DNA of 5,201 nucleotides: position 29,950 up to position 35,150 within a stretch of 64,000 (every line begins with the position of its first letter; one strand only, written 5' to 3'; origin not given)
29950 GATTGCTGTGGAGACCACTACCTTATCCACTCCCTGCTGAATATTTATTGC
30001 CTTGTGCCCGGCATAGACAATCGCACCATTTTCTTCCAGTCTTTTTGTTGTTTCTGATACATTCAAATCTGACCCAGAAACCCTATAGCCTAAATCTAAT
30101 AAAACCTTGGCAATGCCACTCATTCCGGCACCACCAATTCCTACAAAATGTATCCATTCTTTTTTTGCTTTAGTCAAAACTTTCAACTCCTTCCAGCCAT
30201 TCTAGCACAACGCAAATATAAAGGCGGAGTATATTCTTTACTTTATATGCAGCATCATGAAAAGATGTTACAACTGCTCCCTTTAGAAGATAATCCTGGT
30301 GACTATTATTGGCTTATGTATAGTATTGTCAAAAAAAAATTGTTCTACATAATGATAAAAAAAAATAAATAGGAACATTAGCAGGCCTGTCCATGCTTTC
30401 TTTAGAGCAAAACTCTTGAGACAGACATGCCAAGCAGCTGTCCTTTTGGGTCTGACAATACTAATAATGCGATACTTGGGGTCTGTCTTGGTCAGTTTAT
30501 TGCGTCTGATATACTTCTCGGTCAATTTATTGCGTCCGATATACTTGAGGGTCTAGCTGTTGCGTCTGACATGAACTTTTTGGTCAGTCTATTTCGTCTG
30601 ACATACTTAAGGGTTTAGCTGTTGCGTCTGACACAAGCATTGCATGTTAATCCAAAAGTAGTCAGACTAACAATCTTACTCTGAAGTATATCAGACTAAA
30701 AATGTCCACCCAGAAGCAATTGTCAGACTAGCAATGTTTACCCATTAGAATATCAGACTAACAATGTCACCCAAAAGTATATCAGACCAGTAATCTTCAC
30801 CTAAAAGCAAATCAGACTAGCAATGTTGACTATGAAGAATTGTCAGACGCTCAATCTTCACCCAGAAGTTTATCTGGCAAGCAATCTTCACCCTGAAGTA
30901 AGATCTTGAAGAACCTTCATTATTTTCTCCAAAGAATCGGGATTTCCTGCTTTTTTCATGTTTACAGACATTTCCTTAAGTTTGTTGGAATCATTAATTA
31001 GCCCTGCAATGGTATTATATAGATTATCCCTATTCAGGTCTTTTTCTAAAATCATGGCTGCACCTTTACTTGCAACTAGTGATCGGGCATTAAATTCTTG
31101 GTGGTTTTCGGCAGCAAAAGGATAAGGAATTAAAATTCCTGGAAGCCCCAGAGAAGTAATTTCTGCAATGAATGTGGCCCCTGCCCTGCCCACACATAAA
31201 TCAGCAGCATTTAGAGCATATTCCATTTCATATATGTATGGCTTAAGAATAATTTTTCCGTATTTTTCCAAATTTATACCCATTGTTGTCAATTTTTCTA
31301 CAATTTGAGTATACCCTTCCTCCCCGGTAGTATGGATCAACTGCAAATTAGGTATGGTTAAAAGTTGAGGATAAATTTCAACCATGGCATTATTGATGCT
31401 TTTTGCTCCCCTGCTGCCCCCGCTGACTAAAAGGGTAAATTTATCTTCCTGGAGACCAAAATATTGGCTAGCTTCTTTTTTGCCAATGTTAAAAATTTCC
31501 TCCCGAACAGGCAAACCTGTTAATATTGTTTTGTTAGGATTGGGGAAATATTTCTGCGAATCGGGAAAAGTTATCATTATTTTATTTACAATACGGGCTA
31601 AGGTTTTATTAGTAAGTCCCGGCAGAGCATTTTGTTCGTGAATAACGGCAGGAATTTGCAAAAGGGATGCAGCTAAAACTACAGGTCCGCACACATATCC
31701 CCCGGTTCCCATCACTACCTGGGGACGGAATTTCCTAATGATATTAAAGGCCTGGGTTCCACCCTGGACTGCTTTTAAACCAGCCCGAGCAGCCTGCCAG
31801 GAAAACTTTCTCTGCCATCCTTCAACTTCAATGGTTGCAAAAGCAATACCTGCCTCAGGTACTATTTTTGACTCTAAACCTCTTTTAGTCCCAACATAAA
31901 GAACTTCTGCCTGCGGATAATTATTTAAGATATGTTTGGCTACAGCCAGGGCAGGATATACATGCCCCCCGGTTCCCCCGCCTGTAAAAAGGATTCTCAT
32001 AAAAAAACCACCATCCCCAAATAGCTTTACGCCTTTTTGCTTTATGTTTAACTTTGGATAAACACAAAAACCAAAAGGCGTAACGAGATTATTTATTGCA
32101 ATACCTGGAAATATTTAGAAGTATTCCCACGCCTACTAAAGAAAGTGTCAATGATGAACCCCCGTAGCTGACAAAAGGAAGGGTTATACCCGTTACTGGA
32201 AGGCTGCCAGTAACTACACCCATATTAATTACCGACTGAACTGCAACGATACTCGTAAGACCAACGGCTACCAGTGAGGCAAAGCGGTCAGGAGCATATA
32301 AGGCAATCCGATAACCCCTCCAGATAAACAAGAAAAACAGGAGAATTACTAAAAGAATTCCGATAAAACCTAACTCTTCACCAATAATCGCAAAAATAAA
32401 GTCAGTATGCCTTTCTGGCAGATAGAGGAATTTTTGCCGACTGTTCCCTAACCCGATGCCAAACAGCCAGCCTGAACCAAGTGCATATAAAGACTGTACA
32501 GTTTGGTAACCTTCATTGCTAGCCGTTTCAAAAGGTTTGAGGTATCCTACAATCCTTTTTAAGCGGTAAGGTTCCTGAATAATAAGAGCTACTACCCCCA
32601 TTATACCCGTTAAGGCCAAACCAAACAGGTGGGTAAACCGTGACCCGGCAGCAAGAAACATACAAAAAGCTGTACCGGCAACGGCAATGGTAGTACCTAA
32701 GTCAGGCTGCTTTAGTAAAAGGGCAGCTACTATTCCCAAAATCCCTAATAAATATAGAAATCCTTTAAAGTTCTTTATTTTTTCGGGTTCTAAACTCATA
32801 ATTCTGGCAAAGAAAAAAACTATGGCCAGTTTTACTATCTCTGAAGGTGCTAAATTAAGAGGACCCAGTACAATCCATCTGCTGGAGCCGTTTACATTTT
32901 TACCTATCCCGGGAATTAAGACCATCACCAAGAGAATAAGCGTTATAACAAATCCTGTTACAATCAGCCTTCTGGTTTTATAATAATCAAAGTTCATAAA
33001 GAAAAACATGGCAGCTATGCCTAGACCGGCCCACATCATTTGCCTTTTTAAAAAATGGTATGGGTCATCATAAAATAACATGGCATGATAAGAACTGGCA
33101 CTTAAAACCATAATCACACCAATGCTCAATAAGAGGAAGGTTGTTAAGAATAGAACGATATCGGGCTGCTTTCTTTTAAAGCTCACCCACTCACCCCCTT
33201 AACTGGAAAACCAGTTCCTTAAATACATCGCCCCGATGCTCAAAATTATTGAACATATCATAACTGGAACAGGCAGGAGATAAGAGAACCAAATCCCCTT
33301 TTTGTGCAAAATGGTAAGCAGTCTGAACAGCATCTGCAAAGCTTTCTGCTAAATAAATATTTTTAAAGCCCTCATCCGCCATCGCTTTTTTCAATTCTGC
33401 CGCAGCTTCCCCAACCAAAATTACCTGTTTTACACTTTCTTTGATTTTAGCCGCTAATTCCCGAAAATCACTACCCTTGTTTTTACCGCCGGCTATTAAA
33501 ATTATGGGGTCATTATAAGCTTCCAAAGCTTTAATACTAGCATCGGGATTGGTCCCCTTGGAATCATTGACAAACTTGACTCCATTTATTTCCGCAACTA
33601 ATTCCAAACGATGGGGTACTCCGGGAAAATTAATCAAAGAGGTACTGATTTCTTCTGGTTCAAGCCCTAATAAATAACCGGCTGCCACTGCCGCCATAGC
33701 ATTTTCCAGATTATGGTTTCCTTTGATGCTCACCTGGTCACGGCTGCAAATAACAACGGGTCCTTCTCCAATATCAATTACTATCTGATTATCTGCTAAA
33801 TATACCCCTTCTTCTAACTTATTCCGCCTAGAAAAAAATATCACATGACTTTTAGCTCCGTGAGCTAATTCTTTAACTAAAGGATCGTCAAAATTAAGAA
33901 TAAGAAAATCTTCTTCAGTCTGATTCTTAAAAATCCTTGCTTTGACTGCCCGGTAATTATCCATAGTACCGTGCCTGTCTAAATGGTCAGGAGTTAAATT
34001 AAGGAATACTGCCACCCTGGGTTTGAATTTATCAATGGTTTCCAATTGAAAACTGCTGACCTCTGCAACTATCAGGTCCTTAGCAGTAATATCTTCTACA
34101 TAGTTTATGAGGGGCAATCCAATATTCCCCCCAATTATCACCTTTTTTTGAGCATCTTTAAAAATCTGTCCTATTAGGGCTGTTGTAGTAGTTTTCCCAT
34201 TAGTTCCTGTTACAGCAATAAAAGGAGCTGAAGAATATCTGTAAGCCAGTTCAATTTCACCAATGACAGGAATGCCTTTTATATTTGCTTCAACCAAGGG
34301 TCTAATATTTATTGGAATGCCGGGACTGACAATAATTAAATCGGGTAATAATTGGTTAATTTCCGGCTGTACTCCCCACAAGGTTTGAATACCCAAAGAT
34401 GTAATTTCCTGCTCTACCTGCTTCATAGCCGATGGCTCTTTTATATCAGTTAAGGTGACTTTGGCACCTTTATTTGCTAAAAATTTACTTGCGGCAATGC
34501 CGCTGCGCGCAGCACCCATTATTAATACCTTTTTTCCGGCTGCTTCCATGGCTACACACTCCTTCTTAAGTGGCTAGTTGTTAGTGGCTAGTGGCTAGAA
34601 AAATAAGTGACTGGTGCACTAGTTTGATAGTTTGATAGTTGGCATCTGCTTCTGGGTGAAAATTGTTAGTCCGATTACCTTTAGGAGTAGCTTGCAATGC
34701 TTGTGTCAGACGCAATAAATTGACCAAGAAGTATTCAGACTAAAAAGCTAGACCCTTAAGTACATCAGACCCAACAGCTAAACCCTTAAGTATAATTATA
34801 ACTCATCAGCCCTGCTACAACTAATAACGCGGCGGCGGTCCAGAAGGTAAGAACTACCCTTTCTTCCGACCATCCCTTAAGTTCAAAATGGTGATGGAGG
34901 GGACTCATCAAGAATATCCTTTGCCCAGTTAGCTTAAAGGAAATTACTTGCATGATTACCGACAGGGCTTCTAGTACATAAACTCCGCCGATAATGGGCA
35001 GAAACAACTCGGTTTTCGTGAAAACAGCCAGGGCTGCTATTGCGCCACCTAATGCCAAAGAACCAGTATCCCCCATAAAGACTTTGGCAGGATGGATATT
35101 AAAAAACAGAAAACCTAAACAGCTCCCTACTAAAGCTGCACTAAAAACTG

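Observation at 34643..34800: Second, shorter array of the same 30-bp family between mraY and murD, fused to a different repeat element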

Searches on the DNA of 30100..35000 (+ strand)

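Call 53: search_rna_families(source=window, start=30100, end=35000, threshold=evalue, max_evalue=1)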
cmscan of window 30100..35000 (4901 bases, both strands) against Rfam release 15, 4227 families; matches with E-value up to 1: 4.
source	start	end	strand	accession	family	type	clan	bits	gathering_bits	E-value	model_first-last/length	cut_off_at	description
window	31999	32096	-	RF01859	Phe_leader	Cis-reg; leader;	-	26.1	55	0.33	1-125/125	no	Phenylalanine leader peptide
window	32019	32091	-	RF03578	mir-3910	Gene; miRNA;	-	21.9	95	0.79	1-82/82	no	mir-3910 microRNA precursor family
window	31980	32083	-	RF00482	snoF1_F2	Gene; snRNA; snoRNA; HACA-box;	-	21.5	60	0.8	1-140/140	no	Small nucleolar RNA F1/F2/snoR5a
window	34430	34528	-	RF02421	Bp1_684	Gene; sRNA;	-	19.5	44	0.54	1-113/113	no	Burkholderia sRNA Bp1_Cand684_SIPHT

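Call 65: search_dna_similar(query=window:30470-30910:+, collection=plasmids, mode=distant, max_rows=10)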
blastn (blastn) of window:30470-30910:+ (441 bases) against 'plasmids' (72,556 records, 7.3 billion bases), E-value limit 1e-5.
No match.

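Call 66: search_dna_similar(query=window:30470-30910:+, collection=phages, mode=distant, max_rows=10)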
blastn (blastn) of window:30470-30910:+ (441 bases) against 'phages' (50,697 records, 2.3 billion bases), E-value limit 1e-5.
No match.

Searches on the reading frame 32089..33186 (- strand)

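Call 10: search_protein_families(library=ncbifam, proteins=[window:32089-33186:-])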
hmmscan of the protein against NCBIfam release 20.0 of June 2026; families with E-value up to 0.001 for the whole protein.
window:32089-33186:- (365 aa): 6 families
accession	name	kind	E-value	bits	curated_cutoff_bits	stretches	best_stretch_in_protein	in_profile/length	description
TIGR02615.1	spoVE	exception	1.7e-132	442.2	448.8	1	9-361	1-354/354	stage V sporulation protein E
TIGR02614.1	ftsW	equivalog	3.6e-120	401.3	337.5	1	10-362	2-356/357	putative lipid II flippase FtsW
TIGR02210.1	rodA_shape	equivalog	2e-92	310.1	336.7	1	9-360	1-353/357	rod shape-determining protein RodA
NF008042.0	PRK10774.1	equivalog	1.5e-78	264.6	493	1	10-359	37-388/405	cell division protein FtsW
NF008060.0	PRK10794.1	equivalog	3.1e-50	171.2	590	1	9-360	17-360/370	peptidoglycan glycosyltransferase MrdB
NF037961.1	RodA_shape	subfamily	3.2e-46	158.5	150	2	223-351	270-399/415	rod shape-determining protein RodA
